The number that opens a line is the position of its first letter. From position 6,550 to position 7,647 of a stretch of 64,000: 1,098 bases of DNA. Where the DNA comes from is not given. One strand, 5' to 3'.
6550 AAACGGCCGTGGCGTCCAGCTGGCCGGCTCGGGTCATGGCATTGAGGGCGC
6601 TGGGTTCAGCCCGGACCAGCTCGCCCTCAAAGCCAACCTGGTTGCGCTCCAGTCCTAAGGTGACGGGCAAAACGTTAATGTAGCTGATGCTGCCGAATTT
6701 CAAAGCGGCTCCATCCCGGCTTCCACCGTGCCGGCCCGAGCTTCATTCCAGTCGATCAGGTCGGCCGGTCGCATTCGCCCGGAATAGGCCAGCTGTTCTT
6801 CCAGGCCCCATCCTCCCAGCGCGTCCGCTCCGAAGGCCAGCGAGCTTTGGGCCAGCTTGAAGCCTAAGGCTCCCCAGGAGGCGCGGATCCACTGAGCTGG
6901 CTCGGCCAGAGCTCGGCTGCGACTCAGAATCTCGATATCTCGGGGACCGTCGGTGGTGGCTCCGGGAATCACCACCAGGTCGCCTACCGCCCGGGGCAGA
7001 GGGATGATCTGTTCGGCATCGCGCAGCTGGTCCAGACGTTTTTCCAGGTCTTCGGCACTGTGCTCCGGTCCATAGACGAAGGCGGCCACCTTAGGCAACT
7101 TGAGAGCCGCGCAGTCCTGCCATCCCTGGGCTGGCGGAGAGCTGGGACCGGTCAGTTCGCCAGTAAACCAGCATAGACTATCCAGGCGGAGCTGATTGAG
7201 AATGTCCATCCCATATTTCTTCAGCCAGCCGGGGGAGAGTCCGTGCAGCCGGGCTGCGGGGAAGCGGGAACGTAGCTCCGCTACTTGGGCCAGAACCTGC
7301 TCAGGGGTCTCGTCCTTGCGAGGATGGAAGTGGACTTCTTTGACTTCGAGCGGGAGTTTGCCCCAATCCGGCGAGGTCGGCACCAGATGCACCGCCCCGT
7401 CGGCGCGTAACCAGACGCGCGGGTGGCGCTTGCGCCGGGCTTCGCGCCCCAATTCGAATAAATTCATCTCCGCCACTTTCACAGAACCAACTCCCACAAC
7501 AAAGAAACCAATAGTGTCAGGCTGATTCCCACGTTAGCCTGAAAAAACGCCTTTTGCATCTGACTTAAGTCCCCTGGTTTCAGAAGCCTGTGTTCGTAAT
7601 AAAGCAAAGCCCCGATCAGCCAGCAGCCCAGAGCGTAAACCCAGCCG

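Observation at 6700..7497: Cys-less paralog of the radical-SAM MqnC/MqnE enzyme inside the futalosine menaquinone operon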

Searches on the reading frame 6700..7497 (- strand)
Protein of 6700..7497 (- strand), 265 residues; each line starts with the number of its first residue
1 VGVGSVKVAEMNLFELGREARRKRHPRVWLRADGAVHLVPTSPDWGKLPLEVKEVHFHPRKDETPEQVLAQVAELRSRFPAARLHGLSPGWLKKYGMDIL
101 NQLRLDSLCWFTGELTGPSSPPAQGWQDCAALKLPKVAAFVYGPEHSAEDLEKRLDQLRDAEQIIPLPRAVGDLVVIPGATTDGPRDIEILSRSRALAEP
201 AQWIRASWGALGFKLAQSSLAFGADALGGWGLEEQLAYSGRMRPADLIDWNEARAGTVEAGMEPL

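Call 3: search_protein_families(library=pfam, proteins=[window:6700-7497:-], max_evalue=1)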
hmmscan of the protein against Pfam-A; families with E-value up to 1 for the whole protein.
window:6700-7497:- (265 aa): 1 family
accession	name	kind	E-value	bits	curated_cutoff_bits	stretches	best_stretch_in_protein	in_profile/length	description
PF19288.4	CofH_C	-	0.0076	16.5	27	1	188-239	35-86/125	CofH/MqnC C-terminal region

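Call 4: search_protein_families(library=ncbifam, proteins=[window:6700-7497:-], max_evalue=1)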
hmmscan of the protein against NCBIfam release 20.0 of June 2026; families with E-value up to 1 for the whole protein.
window:6700-7497:- (265 aa): 7 families
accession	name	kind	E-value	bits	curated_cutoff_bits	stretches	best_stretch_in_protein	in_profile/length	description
TIGR00423.1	TIGR00423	subfamily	1.3e-05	24.6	260.25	1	181-238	217-274/310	CofH family radical SAM protein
TIGR03699.1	menaquin_MqnC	equivalog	1.5e-05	24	428.1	1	186-239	256-309/342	cyclic dehypoxanthinyl futalosine synthase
TIGR03700.1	mena_SCO4494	equivalog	0.0005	19.1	434.55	1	181-239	258-316/351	aminofutalosine synthase MqnE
TIGR03551.1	F420_cofH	equivalog_domain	0.00051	19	374.1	1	178-238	250-309/345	5-amino-6-(D-ribitylamino)uracil--L-tyrosine 4-hydroxyphenyl transferase CofH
NF005609.0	PRK07360.1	equivalog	0.0032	16.3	426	1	188-237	281-331/374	7,8-didemethyl-8-hydroxy-5-deazariboflavin synthase subunit CofH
NF006277.0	PRK08445.1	equivalog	0.081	11.7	576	1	187-237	260-310/348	dehypoxanthine futalosine cyclase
NF006276.0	PRK08444.1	equivalog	0.099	11.6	560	1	190-230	266-306/353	aminofutalosine synthase MqnE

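Call 6: find_homologous_proteins(query=window:6700-7497:-, max_evalue=0.001)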
Query window:6700-7497:- (265 aa): 26 proteins with E <= 0.001 among 2021 candidates.
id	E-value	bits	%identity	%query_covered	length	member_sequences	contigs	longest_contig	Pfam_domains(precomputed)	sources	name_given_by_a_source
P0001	4.0e-169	579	100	96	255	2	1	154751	-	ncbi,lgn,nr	ncbi:hypothetical protein JST97_00370 [bacterium]|nr:hypothetical protein [bacterium]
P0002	1.6e-149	515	85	98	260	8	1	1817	-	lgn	-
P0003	1.7e-148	511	86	96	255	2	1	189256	-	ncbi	ncbi:MAG: hypothetical protein U0931_22375 [Vulcanimicrobiota bacterium]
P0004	1.7e-143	495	82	97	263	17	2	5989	-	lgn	-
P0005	2.9e-142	491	81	98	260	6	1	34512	-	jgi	jgi:hypothetical protein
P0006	5.8e-140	483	82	96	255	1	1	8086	-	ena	-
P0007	1.1e-139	482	80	96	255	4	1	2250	-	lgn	-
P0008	3.4e-112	392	67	98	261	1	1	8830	-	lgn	-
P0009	6.3e-112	391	67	98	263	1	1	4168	-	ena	-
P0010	5.0e-111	388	68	96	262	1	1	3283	-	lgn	-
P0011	1.5e-108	380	65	98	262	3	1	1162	-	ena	-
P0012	1.2e-101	358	64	97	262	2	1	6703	-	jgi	-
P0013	6.8e-98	345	64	94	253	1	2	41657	-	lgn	-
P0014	9.6e-95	335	71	82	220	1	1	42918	-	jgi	jgi:2-iminoacetate synthase ThiH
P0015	2.2e-91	324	60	95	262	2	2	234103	-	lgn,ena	-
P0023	1.6e-82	295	54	95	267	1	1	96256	-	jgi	jgi:hypothetical protein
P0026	1.1e-38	151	40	95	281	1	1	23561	-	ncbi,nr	ncbi:MAG: hypothetical protein HY319_03900 [Armatimonadetes bacterium]|nr:hypothetical protein [Arma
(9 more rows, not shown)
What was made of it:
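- Checked: NCBI annotates the 255-aa form starting at ATG 7467 (call 6).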

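Call 11: search_solved_structures(query=A1, max_evalue=10, show_alignments=2)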
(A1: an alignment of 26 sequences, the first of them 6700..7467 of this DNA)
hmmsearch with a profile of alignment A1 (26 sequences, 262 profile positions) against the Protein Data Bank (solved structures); distinct sequences matched with E-value up to 10: 11.
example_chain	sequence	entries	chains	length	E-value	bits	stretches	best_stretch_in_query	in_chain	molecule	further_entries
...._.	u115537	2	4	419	0.014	17.6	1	183-226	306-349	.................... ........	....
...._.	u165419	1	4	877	0.54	12.5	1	31-98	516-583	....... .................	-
9it0_A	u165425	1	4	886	0.55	12.4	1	31-98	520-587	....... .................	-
9isb_A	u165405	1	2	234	0.58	12.4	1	31-99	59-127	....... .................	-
9i16_D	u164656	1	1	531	1.2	11.4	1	46-113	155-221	ATP-dependent DNA helicase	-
7a8r_A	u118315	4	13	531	1.2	11.4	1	46-113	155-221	ATP-dependent DNA helicase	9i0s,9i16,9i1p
5il7_A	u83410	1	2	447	1.3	11.2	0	69-110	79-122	Rab family protein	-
9i22_A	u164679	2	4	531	1.5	11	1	46-113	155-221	ATP-dependent DNA helicase Q1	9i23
4u7d_A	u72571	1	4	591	1.7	10.8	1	46-113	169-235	ATP-dependent DNA helicase Q1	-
2v1x_A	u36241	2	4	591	1.7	10.8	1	46-113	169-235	ATP-DEPENDENT DNA HELICASE Q1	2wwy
8yrs_A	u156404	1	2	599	1.8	10.8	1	46-113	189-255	ATP-dependent DNA helicase Q1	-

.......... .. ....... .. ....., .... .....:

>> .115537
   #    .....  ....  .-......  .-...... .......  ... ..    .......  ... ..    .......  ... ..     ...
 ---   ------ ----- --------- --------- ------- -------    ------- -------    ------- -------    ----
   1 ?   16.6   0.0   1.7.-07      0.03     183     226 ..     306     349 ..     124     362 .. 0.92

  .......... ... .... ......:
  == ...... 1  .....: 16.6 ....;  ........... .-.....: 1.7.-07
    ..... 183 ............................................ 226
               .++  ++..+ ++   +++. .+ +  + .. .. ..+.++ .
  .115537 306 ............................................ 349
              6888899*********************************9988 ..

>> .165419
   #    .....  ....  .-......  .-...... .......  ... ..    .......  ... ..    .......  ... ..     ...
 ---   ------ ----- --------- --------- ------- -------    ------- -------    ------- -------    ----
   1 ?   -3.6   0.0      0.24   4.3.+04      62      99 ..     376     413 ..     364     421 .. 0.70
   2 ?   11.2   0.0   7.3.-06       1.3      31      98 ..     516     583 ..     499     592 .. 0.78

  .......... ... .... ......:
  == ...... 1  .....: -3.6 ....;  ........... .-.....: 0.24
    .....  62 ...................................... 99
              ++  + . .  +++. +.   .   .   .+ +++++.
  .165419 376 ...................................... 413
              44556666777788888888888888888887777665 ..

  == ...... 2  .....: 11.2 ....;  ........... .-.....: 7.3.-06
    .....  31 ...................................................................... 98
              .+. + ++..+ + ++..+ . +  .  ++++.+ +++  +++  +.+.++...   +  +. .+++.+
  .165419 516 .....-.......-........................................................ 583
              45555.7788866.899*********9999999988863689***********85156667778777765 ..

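Call 12: find_encoding_contigs(protein=P0026, flank=10000, max_places=2)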
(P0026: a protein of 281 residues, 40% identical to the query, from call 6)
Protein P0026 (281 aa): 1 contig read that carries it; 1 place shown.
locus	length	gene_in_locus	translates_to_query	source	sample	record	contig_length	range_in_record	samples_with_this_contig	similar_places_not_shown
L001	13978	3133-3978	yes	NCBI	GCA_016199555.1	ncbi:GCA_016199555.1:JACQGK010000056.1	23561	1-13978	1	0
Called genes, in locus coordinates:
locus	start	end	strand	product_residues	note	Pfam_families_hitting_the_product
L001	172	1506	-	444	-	PF00860:Xan_ur_permease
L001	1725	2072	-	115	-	-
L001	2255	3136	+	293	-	PF01040:UbiA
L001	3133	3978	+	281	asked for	-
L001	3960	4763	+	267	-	PF02621:VitK2_biosynth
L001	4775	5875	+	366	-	PF04055:Radical_SAM, PF19288:CofH_C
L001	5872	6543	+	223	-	PF01209:Ubie_methyltran, PF13489:Methyltransf_23, PF13847:Methyltransf_31, PF08241:Methyltransf_11, PF08242:Methyltransf_12, PF13649:Methyltransf_25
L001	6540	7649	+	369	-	PF03702:AnmK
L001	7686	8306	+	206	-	PF07238:PilZ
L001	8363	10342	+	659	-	-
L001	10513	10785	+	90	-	-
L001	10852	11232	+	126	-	-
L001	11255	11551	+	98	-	PF03819:MazG (weak)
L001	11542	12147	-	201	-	PF00293:NUDIX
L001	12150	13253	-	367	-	PF00005:ABC_tran, PF13304:AAA_21 (weak)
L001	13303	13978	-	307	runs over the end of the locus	PF02558:ApbA, PF08546:ApbA_C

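Call 13: find_encoding_contigs(protein=P0023, flank=10000, max_places=2)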
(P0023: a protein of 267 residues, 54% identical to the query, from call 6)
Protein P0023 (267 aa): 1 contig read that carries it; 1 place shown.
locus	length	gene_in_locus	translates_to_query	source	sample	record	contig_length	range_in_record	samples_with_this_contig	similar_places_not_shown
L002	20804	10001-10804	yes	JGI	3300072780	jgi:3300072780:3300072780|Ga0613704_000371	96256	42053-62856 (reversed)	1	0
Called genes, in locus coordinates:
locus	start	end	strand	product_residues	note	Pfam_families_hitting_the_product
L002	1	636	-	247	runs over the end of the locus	PF12895:ANAPC3, PF13432:TPR_16, PF13414:TPR_11, PF13424:TPR_12 (weak), PF14559:TPR_19, PF00515:TPR_1, PF07719:TPR_2, PF13424:TPR_12, +5 more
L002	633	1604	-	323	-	PF00092:VWA, PF13519:VWA_2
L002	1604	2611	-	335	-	PF07584:BatA (weak), PF00092:VWA, PF13519:VWA_2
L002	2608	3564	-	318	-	-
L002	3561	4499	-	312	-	PF01882:DUF58, PF13519:VWA_2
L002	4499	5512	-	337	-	PF00158:Sigma54_activat (faint), PF00493:MCM (weak), PF20030:bpMoxR, PF07726:AAA_3, PF07728:AAA_5, PF17863:AAA_lid_2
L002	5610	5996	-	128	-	-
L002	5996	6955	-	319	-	-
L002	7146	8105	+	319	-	PF01476:LysM, PF00877:NLPC_P60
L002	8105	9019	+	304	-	PF01149:Fapy_DNA_glyco, PF06831:H2TH, PF06827:zf-FPG_IleRS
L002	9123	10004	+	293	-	PF01040:UbiA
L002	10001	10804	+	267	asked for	-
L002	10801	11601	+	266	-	PF02621:VitK2_biosynth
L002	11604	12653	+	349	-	PF04055:Radical_SAM, PF19288:CofH_C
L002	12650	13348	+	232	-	PF01209:Ubie_methyltran, PF13489:Methyltransf_23, PF01728:FtsJ, PF08704:GCD14 (weak), PF13847:Methyltransf_31, PF08241:Methyltransf_11, PF08242:Methyltransf_12, PF13649:Methyltransf_25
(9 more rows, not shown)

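Call 14: find_encoding_contigs(protein=P0015, flank=10000, max_places=2)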
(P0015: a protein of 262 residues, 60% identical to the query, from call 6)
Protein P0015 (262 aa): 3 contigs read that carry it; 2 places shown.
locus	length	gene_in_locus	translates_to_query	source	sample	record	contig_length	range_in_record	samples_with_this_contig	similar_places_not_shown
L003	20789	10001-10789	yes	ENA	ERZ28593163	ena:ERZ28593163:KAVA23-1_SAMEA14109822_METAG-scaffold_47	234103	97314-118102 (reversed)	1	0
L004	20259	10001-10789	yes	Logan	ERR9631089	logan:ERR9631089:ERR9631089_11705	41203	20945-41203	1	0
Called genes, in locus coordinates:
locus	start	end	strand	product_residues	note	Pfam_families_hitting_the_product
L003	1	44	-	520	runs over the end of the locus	PF05819:NolX (faint)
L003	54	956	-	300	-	PF03547:Mem_trans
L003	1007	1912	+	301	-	PF10503:Esterase_PHB, PF00326:Peptidase_S9 (weak)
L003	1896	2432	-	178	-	PF01694:Rhomboid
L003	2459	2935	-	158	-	-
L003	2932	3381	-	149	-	-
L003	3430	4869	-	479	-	PF04371:PAD_porph (faint)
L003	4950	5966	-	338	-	-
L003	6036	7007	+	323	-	PF03631:Virul_fac_BrkB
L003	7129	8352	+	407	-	PF00376:MerR (weak), PF13411:MerR_1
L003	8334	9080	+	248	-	PF00106:adh_short, PF08659:KR, PF13561:adh_short_C2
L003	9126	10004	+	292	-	PF01040:UbiA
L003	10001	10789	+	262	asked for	-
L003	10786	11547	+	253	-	PF02621:VitK2_biosynth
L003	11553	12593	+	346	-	PF04055:Radical_SAM, PF19288:CofH_C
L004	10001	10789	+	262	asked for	-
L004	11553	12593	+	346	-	PF04055:Radical_SAM, PF19288:CofH_C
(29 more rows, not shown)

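Call 19: predict_structure(alignment_id=A1)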
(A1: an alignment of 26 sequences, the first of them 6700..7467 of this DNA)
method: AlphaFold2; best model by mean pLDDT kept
length: 255 residues; sequences in the alignment: 26
mean_pLDDT: 85.8   pTM: 0.86
mean pLDDT of the five models: 85.8, 79.6, 73.1, 72.6, 69.3
residues with pLDDT >= 90: 146; 70-90: 78; 50-70: 13; < 50: 18
segments of 3 or more residues with pLDDT < 50: 161-171, 228-233
pLDDT, mean of each block of 10 residues (from residue 1): 94 92 88 80 91 93 96 92 93 92 90 92 94 92 97 89 36 82 96 89 86 87 58 64 85 84
secondary structure, 60 per line:
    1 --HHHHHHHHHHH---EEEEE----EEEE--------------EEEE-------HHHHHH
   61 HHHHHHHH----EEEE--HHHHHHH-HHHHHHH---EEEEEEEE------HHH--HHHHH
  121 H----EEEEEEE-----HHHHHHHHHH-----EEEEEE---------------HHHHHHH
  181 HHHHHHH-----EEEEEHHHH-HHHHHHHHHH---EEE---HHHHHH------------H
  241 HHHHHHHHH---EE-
elements in order: H3-13 E17-21 E26-29 E44-47 H55-68 E73-76 H79-85 H87-93 E97-104 H116-121 E126-132 H138-147 E153-158 H174-187 E193-197 H198-201 H203-212 E216-218 H222-227 H240-249
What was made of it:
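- AlphaFold gives a confident, complete barrel (call 19).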

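Call 23: fold_search(model_id=the predicted structure, library=pdb)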
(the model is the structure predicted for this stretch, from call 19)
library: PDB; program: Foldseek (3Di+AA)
matches with E <= 10: 1252; with E <= 0.001: 35
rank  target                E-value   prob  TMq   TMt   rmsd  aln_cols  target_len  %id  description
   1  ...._A                1.7e-10  1.00  0.73  0.51   7.8       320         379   15  X-ray crystal structure of MqnE from Pedobacter heparinus (released 2020-07-15)
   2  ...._B                6.6e-10  1.00  0.71  0.49   7.8       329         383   15  X-ray crystal structure of MqnE from Pedobacter heparinus (released 2020-07-15)
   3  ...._B                8.0e-10  1.00  0.66  0.46   8.3       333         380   15  X-ray crystal structure of MqnE from Pedobacter heparinus in complex with aminofutalosine and methionine (released 2020-07-15)
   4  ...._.                2.1e-09  1.00  0.66  0.46   7.2       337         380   14  X-ray crystal structure of MqnE from Pedobacter heparinus in complex with aminofutalosine and methionine (released 2020-07-15)
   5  7pd1_B                1.0e-06  1.00  0.62  0.46   6.7       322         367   11  Crystal structure of the L-tyrosine-bound radical SAM tyrosine lyase ThiH (2-iminoacetate synthase) from Thermosinus c (released 2022-05-11)
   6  7pd2_B                1.5e-06  1.00  0.63  0.47   6.7       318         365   12  Crystal structure of the substrate-free radical SAM tyrosine lyase ThiH (2-iminoacetate synthase) from Thermosinus car (released 2022-05-11)
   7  7pd1_A                2.8e-06  1.00  0.60  0.45   6.8       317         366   10  Crystal structure of the L-tyrosine-bound radical SAM tyrosine lyase ThiH (2-iminoacetate synthase) from Thermosinus c (released 2022-05-11)
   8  4rtb                  4.9e-06  1.00  0.60  0.39   6.6       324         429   11  X-ray structure of the FeFe-hydrogenase maturase HydG from Carboxydothermus hydrogenoformans (released 2015-01-28)
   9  3t7v                  1.3e-05  1.00  0.66  0.52   6.0       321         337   14  Crystal structure of methylornithine synthase (PylB) (released 2011-11-30)
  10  8vdw_B                1.7e-05  1.00  0.55  0.44   6.4       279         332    8  X-Ray Crystal Structure of the biotin synthase from V. parvula (released 2024-01-24)
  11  8vcw                  2.6e-05  1.00  0.63  0.51   6.9       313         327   14  X-Ray Crystal Structure of the biotin synthase from B. obeum (released 2024-01-24)
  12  8vdw_A                3.2e-05  1.00  0.54  0.44   6.4       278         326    8  X-Ray Crystal Structure of the biotin synthase from V. parvula (released 2024-01-24)
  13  1r30_A                3.8e-05  1.00  0.52  0.44   9.8       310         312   13  The Crystal Structure of Biotin Synthase, an S-Adenosylmethionine-Dependent Radical Enzyme (released 2004-01-13)
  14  1r30_B                3.8e-05  1.00  0.52  0.44   9.8       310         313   13  The Crystal Structure of Biotin Synthase, an S-Adenosylmethionine-Dependent Radical Enzyme (released 2004-01-13)
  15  1v7y_B                9.9e-05  1.00  0.43  0.44   8.6       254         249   13  Crystal structure of tryptophan synthase alpha-subunit from Escherichia coli at room temperature (released 2005-02-15)
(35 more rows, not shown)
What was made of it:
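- On Radical SAM superfamily (PF04055): Its top fold matches are MqnE, ThiH, HydG, PylB, BioB and NosL (calls 19, 23).
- Closest known: MqnE, aminofutalosine synthase. Same: It is the best structural match (Foldseek E=1.7e-10, TM 0.73; call 23) and the best PDB sequence-profile hit (call 11).
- Checked: Foldseek of the AF2 model (pLDDT 85.8) against MqnE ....: E=1.7e-10, TM 0.73 (calls 19, 23).
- Its top PDB hits are MqnE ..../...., followed by ThiH, HydG, PylB and BioB (calls 19, 23). TIM barrels often host hydrolase and aldolase chemistry; generic TIM-barrel hits appear in call 23.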

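Call 27: find_related_loci(query=A1, collection=genome_contigs, flank=10000)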
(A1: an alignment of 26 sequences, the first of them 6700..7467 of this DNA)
Query A1 (255 aa) in genome_contigs; peptide patterns used: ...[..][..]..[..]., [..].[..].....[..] (x = any residue, [..] = any of these).
38 stretches matched a pattern; 15 encode a relative of the query (tblastn E <= 1e-3); 15 distinct loci.
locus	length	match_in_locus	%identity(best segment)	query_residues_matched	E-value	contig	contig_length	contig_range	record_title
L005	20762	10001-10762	83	1-254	2e-143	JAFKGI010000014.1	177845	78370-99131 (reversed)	MAG: Vulcanimicrobiota bacterium isolate SCN18_25_8_15_R3_B_62_28 SCN18_25_8_15_R3_B_scaffold_96, whole genome shotgun s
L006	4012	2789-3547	80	1-253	2e-141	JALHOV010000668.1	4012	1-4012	MAG: Vulcanimicrobiota bacterium isolate bin.189_sub c_000000067859, whole genome shotgun sequence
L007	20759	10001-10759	80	1-253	2e-132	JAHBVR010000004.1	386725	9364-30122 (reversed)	MAG: Vulcanimicrobiota bacterium isolate ACE_ERE1 ERE1_4, whole genome shotgun sequence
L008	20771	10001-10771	66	1-255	1e-110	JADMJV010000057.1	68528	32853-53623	MAG: bacterium isolate MAG_50 NODE_537_length_68528_cov_6.370014, whole genome shotgun sequence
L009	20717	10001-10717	54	23-254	2e-76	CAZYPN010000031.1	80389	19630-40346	MAG TPA_asm: uncultured Burkholderiales bacterium isolate SRP329715_co1_2 genome assembly, contig: NODE_341_length_80389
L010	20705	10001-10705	39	2-254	8e-35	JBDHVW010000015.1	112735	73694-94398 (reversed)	MAG: Vulcanimicrobiota bacterium isolate AS-MICRO-3CA.307 NODE_504_length_112735_cov_5.007859, whole genome shotgun sequ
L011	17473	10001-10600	36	45-251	6e-26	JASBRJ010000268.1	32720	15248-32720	MAG: bacterium isolate BWSM_10 k141_1645805, whole genome shotgun sequence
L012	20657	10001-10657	36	2-254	1e-25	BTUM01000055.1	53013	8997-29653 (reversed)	MAG: Candidatus Xenobia bacterium AMX-MBFR-33 DNA, sequence055, whole genome shotgun sequence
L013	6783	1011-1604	31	56-253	1e-25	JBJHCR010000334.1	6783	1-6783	MAG: Vulcanimicrobiota bacterium isolate SF2967_J5348.metabat_sens.001 NODE_11089_length_6783_cov_1.170222, whole genome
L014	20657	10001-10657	37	2-254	2e-25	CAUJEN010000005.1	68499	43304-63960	MAG: Candidatus Eremiobacteraeota bacterium isolate KLAP168 genome assembly, contig: KLAP168_386564, whole genome shotgu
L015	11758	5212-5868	36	2-254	7e-25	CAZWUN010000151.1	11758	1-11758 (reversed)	MAG TPA_asm: uncultured Burkholderiales bacterium isolate SRP329715_co1_362 genome assembly, contig: NODE_8347_length_11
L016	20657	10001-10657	37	2-254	2e-24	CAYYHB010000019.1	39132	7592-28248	MAG TPA_asm: uncultured Burkholderiales bacterium isolate SRP329715_co1_347 genome assembly, contig: NODE_1362_length_39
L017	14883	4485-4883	42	124-253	6e-24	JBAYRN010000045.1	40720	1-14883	MAG: Vulcanimicrobiota bacterium isolate SO_2016_LW2_44 scaffold01564_LW138R_2016, whole genome shotgun sequence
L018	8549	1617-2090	35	95-250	2e-23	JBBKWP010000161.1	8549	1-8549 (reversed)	MAG: Candidatus Xenobia bacterium isolate metabat_bins.273 k119_1860285, whole genome shotgun sequence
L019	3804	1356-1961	33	45-250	5e-23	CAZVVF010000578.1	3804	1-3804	MAG TPA_asm: uncultured Burkholderiales bacterium isolate SRP118108_co5_471 genome assembly, contig: NODE_35294_length_3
